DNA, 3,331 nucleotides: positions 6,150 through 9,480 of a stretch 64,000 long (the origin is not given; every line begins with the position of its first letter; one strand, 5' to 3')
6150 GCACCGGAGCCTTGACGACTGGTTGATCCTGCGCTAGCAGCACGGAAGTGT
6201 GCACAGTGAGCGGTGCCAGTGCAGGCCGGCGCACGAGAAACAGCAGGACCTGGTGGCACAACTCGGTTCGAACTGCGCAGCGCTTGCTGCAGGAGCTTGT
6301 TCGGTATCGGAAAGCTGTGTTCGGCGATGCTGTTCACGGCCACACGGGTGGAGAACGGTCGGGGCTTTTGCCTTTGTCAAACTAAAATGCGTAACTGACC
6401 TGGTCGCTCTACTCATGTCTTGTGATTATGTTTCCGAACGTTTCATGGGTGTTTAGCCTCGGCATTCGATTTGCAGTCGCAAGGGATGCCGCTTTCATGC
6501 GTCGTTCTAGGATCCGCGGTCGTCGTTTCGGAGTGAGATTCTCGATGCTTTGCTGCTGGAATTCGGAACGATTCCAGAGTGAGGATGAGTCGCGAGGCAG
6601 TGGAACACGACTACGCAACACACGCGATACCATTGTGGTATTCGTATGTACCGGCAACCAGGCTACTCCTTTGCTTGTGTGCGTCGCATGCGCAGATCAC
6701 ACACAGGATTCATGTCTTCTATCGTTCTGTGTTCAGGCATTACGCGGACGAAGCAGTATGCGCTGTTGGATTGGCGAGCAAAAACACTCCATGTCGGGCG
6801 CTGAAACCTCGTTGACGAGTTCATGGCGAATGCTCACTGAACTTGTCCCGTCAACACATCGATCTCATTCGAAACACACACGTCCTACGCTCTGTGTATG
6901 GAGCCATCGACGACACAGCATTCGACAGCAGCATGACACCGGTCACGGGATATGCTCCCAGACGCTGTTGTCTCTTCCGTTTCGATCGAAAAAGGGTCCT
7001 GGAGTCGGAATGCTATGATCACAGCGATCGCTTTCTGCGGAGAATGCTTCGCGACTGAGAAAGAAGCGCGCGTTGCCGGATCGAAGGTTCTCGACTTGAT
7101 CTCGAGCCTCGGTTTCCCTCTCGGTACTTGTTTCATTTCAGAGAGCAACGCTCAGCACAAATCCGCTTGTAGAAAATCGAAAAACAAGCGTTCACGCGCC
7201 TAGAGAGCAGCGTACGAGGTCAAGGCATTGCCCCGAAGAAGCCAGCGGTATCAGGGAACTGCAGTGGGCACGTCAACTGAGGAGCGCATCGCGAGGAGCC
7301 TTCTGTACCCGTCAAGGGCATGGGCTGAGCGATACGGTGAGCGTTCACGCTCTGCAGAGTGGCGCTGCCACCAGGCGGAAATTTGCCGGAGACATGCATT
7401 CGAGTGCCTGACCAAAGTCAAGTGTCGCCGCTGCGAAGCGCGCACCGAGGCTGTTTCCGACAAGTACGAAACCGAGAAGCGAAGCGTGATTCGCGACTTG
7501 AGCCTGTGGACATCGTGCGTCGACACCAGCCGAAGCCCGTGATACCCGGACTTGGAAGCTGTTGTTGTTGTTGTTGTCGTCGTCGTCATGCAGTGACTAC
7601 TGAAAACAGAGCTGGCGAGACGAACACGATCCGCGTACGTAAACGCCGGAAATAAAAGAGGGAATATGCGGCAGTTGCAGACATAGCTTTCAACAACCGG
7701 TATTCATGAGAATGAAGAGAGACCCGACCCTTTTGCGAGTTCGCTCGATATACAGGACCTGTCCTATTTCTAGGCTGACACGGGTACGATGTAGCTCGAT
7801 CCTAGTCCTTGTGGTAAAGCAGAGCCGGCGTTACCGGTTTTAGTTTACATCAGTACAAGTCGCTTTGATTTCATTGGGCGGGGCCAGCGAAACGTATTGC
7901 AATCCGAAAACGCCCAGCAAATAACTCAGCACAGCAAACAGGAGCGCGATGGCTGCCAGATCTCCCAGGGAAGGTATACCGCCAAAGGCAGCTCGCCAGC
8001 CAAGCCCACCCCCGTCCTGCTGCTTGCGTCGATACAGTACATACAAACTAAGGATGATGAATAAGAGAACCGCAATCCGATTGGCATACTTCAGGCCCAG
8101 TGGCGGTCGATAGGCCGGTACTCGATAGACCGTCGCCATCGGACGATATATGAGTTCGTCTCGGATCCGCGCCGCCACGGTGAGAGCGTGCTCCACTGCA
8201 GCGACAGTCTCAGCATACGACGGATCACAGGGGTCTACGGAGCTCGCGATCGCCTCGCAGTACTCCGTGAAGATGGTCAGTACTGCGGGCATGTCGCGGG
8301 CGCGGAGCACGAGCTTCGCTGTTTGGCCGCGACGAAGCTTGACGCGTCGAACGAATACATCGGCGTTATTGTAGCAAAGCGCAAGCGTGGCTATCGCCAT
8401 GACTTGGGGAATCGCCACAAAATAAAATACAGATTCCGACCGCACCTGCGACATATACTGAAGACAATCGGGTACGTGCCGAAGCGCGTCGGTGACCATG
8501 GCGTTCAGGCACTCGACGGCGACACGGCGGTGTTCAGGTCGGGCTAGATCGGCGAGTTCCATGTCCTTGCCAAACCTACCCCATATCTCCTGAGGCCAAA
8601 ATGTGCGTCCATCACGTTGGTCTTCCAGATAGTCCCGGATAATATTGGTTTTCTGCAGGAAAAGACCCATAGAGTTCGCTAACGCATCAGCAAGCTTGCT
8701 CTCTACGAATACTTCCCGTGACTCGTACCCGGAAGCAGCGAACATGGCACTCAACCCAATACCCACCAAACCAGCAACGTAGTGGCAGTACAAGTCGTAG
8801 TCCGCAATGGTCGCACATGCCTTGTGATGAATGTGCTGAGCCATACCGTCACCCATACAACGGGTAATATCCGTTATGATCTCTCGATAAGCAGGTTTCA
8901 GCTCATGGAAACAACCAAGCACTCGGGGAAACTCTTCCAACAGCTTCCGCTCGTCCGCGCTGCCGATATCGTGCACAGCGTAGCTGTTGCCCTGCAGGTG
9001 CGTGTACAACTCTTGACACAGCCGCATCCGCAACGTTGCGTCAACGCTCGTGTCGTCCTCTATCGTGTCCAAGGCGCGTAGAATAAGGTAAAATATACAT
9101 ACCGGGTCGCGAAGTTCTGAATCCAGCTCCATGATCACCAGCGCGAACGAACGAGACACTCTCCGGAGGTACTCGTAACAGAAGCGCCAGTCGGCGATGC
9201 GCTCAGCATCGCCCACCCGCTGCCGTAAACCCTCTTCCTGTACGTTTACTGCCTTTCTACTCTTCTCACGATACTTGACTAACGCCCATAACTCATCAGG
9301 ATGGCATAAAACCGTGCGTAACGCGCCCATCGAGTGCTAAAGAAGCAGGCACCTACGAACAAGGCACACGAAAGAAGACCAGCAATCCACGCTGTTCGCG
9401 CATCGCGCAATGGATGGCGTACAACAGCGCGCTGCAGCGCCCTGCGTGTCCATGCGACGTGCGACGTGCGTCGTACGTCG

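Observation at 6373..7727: Two ~99% identical non-autonomous copies (A1, A2) with unrelated flanks imply recent trans-mobilisation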

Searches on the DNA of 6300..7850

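Call 83: search_rna_families(source=window, start=6300, end=7850, threshold=evalue, max_evalue=1)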
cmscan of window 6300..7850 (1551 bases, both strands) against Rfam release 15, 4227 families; matches with E-value up to 1: 1.
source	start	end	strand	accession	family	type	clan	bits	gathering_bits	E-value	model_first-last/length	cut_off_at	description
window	7114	7238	-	RF01773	rpsL_pseudo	Cis-reg; leader;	-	21.8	70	0.098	1-128/128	no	Pseudomonas rpsL leader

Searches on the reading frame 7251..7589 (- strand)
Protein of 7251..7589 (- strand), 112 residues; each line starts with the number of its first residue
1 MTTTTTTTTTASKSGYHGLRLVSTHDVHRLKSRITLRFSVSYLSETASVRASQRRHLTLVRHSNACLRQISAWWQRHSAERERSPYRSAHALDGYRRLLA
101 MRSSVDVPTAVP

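Call 58: find_encoding_contigs(protein=window:7251-7589:-, flank=3000, max_places=10)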
Protein window:7251-7589:- (112 aa): no gene with exactly this product is on record in the collection.

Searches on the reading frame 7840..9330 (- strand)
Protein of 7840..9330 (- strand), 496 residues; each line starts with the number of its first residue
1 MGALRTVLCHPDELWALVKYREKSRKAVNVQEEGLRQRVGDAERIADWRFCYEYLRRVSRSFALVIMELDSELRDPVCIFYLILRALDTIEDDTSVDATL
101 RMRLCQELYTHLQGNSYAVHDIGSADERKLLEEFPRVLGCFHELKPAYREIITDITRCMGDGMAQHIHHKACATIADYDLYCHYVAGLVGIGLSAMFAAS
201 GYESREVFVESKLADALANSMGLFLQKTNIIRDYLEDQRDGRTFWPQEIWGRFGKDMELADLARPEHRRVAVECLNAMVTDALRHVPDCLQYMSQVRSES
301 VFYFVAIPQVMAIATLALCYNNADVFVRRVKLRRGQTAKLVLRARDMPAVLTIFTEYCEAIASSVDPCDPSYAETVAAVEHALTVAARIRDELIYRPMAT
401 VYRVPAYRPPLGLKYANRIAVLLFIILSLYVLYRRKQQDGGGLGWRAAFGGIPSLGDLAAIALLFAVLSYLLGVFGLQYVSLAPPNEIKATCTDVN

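Call 9: search_protein_families(library=pfam, proteins=[window:7840-9330:-])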
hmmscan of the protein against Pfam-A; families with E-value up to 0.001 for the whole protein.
window:7840-9330:- (496 aa): 1 family
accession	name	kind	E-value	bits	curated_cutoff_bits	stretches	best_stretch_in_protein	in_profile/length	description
PF00494.24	SQS_PSY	-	2.4e-53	182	26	1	55-335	1-262/263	Squalene/phytoene synthase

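Call 15: list_cluster_members(proteins=[window:7840-9330:-, window:59699-62212:+, window:40876-44403:-, window:11289-17081:+])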
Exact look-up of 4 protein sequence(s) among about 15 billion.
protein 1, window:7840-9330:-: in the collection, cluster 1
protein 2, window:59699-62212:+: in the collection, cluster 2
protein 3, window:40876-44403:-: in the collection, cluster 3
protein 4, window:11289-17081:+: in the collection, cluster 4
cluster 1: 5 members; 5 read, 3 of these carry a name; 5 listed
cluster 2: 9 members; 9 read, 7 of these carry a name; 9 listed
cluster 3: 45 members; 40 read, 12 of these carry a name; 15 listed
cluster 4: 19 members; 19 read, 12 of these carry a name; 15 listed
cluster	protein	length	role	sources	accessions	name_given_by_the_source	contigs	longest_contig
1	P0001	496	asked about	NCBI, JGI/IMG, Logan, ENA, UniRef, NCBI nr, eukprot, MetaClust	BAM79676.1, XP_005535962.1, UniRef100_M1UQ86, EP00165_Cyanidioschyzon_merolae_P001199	squalene synthase [Cyanidioschyzon merolae strain 10D] | farnesyl-diphosphate farnesyltransferase | squalene synthase n=1 Tax=Cyanidioschyzon merolae (strain NIES-3377 / 10D) TaxID=280699 ...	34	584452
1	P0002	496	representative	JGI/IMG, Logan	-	farnesyl-diphosphate farnesyltransferase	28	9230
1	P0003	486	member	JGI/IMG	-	farnesyl-diphosphate farnesyltransferase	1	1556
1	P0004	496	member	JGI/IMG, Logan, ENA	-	-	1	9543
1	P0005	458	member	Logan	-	-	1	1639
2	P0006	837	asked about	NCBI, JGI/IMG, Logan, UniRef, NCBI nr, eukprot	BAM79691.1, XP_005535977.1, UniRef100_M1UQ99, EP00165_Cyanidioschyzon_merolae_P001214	mitochondrial translation elongation factor G1 [Cyanidioschyzon merolae strain 10D] | elongation factor G | Elongation factor G, mitochondrial n=1 Tax=Cyanidioschyzon merolae (strain NIES-3377 / ...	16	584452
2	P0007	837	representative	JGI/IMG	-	elongation factor G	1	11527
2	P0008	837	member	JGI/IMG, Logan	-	elongation factor G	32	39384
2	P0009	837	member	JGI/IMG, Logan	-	elongation factor G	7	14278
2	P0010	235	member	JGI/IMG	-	elongation factor G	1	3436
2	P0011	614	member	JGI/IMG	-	elongation factor G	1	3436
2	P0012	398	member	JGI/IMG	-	elongation factor G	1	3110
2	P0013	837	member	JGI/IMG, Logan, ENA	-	-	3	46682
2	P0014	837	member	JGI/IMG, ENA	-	-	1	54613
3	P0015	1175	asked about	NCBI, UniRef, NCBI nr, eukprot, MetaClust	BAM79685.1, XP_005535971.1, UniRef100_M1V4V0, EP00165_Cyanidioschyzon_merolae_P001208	chromosome assembly complex Condensin, core subunit E [Cyanidioschyzon merolae strain 10D] | Structural maintenance of chromosomes protein n=1 Tax=Cyanidioschyzon merolae (strain ... | XP_005535971.1 chromosome assembly complex Condensin, core subunit E [Cyanidioschyzon ...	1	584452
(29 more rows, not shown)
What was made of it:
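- Exact protein matches to C. merolae 10D on a 584,452-bp record (call 15).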

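Call 26: find_encoding_contigs(protein=P0002, flank=10000, max_places=6)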
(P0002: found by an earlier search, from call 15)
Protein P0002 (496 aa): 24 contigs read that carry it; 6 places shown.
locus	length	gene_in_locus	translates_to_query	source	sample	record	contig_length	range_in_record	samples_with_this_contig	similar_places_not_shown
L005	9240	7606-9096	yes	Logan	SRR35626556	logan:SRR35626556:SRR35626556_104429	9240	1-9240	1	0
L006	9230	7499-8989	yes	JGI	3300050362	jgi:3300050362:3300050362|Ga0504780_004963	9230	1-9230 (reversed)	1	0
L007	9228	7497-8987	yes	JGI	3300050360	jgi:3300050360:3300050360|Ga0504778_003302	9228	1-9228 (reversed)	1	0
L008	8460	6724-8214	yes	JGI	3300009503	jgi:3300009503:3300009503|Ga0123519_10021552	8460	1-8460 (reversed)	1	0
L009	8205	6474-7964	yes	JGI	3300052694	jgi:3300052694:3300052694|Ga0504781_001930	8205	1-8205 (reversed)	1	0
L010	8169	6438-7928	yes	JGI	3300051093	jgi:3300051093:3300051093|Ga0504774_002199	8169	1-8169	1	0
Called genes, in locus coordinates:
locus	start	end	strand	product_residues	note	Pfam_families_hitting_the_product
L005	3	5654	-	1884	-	?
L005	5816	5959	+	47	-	-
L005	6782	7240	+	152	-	-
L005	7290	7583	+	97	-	-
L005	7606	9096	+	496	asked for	PF00494:SQS_PSY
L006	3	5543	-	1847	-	?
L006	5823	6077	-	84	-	-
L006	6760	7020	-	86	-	-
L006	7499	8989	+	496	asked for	PF00494:SQS_PSY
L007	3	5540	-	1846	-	?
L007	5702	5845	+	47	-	-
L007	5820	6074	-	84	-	-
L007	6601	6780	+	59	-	-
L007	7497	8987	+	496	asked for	PF00494:SQS_PSY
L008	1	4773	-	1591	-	?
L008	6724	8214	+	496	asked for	PF00494:SQS_PSY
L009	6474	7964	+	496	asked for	PF00494:SQS_PSY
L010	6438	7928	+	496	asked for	PF00494:SQS_PSY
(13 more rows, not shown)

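Call 47: find_homologous_proteins(query=P0001, max_evalue=1e-40)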
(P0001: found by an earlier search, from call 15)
Query P0001 (496 aa): 5767 proteins with E <= 1e-40 among 8000 candidates; the best 120 are listed.
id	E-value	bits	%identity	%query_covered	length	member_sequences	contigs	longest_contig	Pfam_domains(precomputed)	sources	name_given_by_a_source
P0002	0.0e+0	1126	100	100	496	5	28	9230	PF00494.25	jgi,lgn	jgi:farnesyl-diphosphate farnesyltransferase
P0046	9.4e-263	890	79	100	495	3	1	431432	PF00494.25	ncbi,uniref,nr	ncbi:Farnesyl-diphosphate farnesyltransferase [Cyanidiococcus yangmingshanensis]|uniref:squalene syn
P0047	2.3e-260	882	79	100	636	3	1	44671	PF00494.25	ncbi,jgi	jgi:farnesyl-diphosphate farnesyltransferase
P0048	3.4e-200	684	65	95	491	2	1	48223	PF00494.25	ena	-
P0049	1.3e-176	606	59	97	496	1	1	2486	PF00494.25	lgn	-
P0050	5.6e-175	601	45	77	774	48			PF00494.25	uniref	uniref:squalene synthase n=1 Tax=Brassica oleracea var. oleracea TaxID=109376 RepID=A0A0D3A1Y4_BRAOL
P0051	1.0e-172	593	40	92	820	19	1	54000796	PF00494.25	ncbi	ncbi:unnamed protein product [Brassica oleracea var. botrytis]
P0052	9.1e-170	584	43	77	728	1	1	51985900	PF00494.25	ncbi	ncbi:hypothetical protein Bca4012_086579 [Brassica carinata]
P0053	1.7e-168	579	43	77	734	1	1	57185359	PF00494.25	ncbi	ncbi:hypothetical protein YC2023_007258 [Brassica napus]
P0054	4.8e-138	479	40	92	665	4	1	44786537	PF00494.25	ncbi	ncbi:hypothetical protein YC2023_032767 [Brassica napus]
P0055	6.0e-138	479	51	97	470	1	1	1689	PF00494.25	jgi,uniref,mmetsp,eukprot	uniref:squalene synthase n=1 Tax=Compsopogon caeruleus TaxID=31354 RepID=A0A7S1THX1_9RHOD|mmetsp:Tra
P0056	5.1e-135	469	50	95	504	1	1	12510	PF00494.25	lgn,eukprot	eukprot:Plantae.Rhodophyta-Hildenbrandia_rubra.ctg26560.p1 GENE.Plantae.Rhodophyta-Hildenbrandia_rub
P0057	9.1e-134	465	51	97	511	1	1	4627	PF00494.25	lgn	-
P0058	4.6e-133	463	48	97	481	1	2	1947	PF00494.25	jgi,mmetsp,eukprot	mmetsp:Transcript_1825/g.3172 ORF Transcript_1825/g.3172 Transcript_1825/m.3172 type:complete len:48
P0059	5.3e-131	456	49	95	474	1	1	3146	PF00494.25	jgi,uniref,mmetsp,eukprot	uniref:squalene synthase n=1 Tax=Timspurckia oligopyrenoides TaxID=708627 RepID=A0A7S0ZHI8_9RHOD|mme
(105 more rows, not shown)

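Call 48: find_encoding_contigs(protein=P0046, flank=10000, max_places=3)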
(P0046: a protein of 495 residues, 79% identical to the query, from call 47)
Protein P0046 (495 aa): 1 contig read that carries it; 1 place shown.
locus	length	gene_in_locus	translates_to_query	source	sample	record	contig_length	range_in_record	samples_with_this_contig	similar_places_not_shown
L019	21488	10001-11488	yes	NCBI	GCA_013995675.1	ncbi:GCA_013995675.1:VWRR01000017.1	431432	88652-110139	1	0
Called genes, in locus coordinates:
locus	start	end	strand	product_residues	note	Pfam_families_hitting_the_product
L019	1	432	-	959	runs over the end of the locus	PF04983:RNA_pol_Rpb1_3, PF05000:RNA_pol_Rpb1_4, PF04998:RNA_pol_Rpb1_5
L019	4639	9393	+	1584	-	PF02811:PHP, PF07733:DNA_pol3_alpha, PF17657:DNA_pol3_finger, PF14579:HHH_6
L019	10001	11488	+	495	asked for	PF00494:SQS_PSY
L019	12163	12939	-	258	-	PF07766:LETM1_RBD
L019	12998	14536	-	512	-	-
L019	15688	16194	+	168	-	PF08561:Ribosomal_L37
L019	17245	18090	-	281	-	PF09258:Glyco_transf_64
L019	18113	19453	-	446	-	PF01501:Glyco_transf_8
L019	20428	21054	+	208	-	-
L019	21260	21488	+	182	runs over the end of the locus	PF01425:Amidase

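Call 49: find_encoding_contigs(protein=P0048, flank=10000, max_places=3)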
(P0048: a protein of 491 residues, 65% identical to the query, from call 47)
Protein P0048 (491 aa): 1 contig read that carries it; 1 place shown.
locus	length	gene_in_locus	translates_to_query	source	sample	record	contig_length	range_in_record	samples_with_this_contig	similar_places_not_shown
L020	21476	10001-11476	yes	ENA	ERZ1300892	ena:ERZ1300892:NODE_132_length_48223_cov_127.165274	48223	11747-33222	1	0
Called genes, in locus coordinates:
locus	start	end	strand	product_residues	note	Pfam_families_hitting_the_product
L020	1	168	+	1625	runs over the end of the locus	PF04997:RNA_pol_Rpb1_1, PF00623:RNA_pol_Rpb1_2, PF04983:RNA_pol_Rpb1_3, PF05000:RNA_pol_Rpb1_4, PF04998:RNA_pol_Rpb1_5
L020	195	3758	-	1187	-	PF08238:Sel1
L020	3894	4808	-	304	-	-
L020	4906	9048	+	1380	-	PF02811:PHP, PF07733:DNA_pol3_alpha, PF17657:DNA_pol3_finger, PF14579:HHH_6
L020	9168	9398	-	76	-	-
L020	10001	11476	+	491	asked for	PF00494:SQS_PSY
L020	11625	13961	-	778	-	PF07766:LETM1_RBD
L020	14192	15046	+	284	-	PF01351:RNase_HII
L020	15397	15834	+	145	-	PF08561:Ribosomal_L37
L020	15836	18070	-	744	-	PF01501:Glyco_transf_8, PF09258:Glyco_transf_64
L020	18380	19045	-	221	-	PF02798:GST_N, PF13417:GST_N_3, PF13409:GST_N_2, PF00043:GST_C (weak)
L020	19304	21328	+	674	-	PF01425:Amidase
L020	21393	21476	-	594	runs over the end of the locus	PF13667:ThiC-associated (weak), PF01964:ThiC_Rad_SAM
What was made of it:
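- On LTR pair or solo LTRs: SQS, LETM1 and RPC1 are neighbours in both outgroups and the Sel1-repeat gene in one (calls 48, 49).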

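Call 88: find_encoding_contigs(protein=P0004, flank=10000, max_places=4)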
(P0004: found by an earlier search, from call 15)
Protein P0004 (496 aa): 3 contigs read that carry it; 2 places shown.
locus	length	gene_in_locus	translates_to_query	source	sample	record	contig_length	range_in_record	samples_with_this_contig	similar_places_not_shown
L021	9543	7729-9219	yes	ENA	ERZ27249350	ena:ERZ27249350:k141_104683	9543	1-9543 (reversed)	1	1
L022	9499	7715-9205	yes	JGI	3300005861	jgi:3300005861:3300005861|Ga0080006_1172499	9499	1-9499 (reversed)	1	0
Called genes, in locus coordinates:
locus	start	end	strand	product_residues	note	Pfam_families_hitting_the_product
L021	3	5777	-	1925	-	?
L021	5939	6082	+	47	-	-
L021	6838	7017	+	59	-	-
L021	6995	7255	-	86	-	-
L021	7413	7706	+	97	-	-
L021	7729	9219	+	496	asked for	PF00494:SQS_PSY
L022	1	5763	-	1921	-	?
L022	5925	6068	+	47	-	-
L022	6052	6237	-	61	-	-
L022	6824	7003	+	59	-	-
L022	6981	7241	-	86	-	-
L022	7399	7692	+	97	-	-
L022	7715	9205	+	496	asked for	PF00494:SQS_PSY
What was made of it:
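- Tried and rejected: A further SQS variant (P0004) led to the same strain level, with no pre-event state (call 88).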
